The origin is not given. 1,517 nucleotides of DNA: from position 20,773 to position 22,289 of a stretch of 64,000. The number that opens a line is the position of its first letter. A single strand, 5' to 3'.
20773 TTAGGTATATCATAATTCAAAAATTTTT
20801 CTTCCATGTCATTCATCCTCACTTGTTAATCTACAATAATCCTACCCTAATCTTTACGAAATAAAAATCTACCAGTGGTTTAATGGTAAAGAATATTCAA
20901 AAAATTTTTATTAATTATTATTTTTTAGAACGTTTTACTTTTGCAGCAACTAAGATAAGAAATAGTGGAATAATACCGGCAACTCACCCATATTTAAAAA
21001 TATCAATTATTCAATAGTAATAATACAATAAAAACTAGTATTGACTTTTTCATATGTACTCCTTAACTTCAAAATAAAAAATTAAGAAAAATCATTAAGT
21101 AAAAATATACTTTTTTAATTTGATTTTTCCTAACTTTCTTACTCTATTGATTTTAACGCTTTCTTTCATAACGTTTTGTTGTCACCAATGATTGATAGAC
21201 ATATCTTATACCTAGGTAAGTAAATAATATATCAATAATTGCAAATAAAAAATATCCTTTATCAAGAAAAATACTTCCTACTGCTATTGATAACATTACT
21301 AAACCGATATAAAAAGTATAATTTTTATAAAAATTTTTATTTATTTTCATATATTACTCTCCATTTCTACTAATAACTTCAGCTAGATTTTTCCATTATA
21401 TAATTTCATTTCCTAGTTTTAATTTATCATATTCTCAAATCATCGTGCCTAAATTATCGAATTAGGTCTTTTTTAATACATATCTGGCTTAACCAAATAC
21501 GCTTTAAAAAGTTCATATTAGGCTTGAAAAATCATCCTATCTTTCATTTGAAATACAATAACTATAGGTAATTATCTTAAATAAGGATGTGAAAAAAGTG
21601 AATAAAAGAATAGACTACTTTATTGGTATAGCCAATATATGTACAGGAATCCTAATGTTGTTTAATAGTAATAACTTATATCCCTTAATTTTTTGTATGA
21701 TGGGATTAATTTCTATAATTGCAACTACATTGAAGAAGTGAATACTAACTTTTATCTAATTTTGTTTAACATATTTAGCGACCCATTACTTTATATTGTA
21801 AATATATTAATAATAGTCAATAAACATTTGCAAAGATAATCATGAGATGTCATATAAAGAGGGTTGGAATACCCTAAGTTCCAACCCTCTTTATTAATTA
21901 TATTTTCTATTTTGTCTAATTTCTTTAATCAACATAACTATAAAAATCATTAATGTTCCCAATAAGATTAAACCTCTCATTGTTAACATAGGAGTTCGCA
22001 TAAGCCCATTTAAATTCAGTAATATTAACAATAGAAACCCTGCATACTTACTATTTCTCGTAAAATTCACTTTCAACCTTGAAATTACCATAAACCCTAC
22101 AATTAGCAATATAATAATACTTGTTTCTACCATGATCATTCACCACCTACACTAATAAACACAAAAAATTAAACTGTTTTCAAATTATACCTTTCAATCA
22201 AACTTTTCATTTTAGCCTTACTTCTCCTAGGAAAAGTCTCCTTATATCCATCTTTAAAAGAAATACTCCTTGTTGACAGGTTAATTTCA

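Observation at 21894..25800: Orphan quorum-sensing bacteriocin locus: IP-HK-RR module plus two-peptide class IIb operon, no ABC exporter in the window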

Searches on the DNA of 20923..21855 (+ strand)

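Call 28: search_dna_similar(query=window:20923-21855:+, collection=plasmids, mode=distant, max_rows=45)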
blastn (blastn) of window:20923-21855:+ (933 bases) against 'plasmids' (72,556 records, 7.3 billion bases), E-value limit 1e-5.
Records with a match: 24; places in all: 26; records where one place covers at least 80% of the query: 1.
Best place of each record, by identity: >=99% 1; 90-95% 14; 80-90% 8; 60-80% 1.
By first word of the organism name: Ligilactobacillus 24.
By predicted mobility (MOB-suite, as given by PLSDB): non-mobilizable 14; mobilizable 10.
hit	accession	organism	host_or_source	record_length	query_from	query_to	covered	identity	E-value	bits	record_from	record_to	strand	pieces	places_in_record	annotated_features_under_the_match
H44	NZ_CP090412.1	Ligilactobacillus salivarius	Homo sapiens,culture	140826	1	933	100%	100.0%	0e+0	1683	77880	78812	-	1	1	hypothetical protein (x3)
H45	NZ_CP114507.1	Ligilactobacillus salivarius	Meles meles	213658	1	933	65%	93.4%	0e+0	913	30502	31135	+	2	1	hypothetical protein (x2)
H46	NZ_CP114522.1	Ligilactobacillus salivarius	Meles meles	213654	1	933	65%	93.4%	0e+0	913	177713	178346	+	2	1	hypothetical protein (x2)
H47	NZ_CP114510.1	Ligilactobacillus salivarius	Meles meles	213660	1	933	65%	93.4%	0e+0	913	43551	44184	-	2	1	hypothetical protein (x2)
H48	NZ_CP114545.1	Ligilactobacillus salivarius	Meles meles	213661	1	933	65%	93.4%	0e+0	913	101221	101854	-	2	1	hypothetical protein (x2)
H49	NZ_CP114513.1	Ligilactobacillus salivarius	Meles meles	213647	1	933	65%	93.4%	0e+0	913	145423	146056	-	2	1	hypothetical protein (x2)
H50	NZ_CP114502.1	Ligilactobacillus salivarius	Meles meles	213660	1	933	65%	93.4%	0e+0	913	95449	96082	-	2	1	hypothetical protein (x2)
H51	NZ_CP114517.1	Ligilactobacillus salivarius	Meles meles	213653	1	933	65%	93.4%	0e+0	913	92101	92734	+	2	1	hypothetical protein (x2)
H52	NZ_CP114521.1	Ligilactobacillus salivarius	Meles meles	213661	1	933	65%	93.4%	0e+0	913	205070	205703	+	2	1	hypothetical protein (x2)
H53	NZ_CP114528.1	Ligilactobacillus salivarius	Meles meles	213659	1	933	65%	93.4%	0e+0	913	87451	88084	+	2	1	hypothetical protein (x2)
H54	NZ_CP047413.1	Ligilactobacillus salivarius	Equus caballus,Isolated and purified ...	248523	1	565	61%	91.5%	0e+0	800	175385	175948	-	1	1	hypothetical protein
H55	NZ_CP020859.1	Ligilactobacillus salivarius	piglet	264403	1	565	61%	91.3%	0e+0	795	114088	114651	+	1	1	hypothetical protein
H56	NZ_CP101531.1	Ligilactobacillus salivarius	Xinyang black-feather laying hens,mixed ...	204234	1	565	61%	91.3%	0e+0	795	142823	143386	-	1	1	hypothetical protein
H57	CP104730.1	Ligilactobacillus salivarius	swine,pure culture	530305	1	565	61%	91.3%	0e+0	795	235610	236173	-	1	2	hypothetical protein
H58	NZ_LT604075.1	Ligilactobacillus salivarius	-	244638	1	552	59%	92.8%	0e+0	812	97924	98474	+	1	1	hypothetical protein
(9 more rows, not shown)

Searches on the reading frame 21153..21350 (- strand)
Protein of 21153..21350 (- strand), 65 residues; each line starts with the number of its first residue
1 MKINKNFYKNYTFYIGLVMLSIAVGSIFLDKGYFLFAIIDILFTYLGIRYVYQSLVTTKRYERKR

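Call 39: search_protein_families(library=pfam, max_evalue=0.01, proteins=[window:21153-21350:-])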
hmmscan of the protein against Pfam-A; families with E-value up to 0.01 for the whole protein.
window:21153-21350:- (65 aa): 0 families

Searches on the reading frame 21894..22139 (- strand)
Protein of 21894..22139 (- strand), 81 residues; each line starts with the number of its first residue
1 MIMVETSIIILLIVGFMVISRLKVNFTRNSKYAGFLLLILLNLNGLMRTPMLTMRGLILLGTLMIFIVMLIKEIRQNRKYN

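Call 29: search_protein_families(library=pfam, max_evalue=0.01, proteins=[window:21894-22139:-])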
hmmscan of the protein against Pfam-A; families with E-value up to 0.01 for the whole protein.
window:21894-22139:- (81 aa): 0 families

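Call 38: search_protein_families(library=ncbifam, max_evalue=0.01, proteins=[window:21894-22133:-])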
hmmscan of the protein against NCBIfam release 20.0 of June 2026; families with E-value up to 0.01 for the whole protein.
window:21894-22133:- (79 aa): 0 families
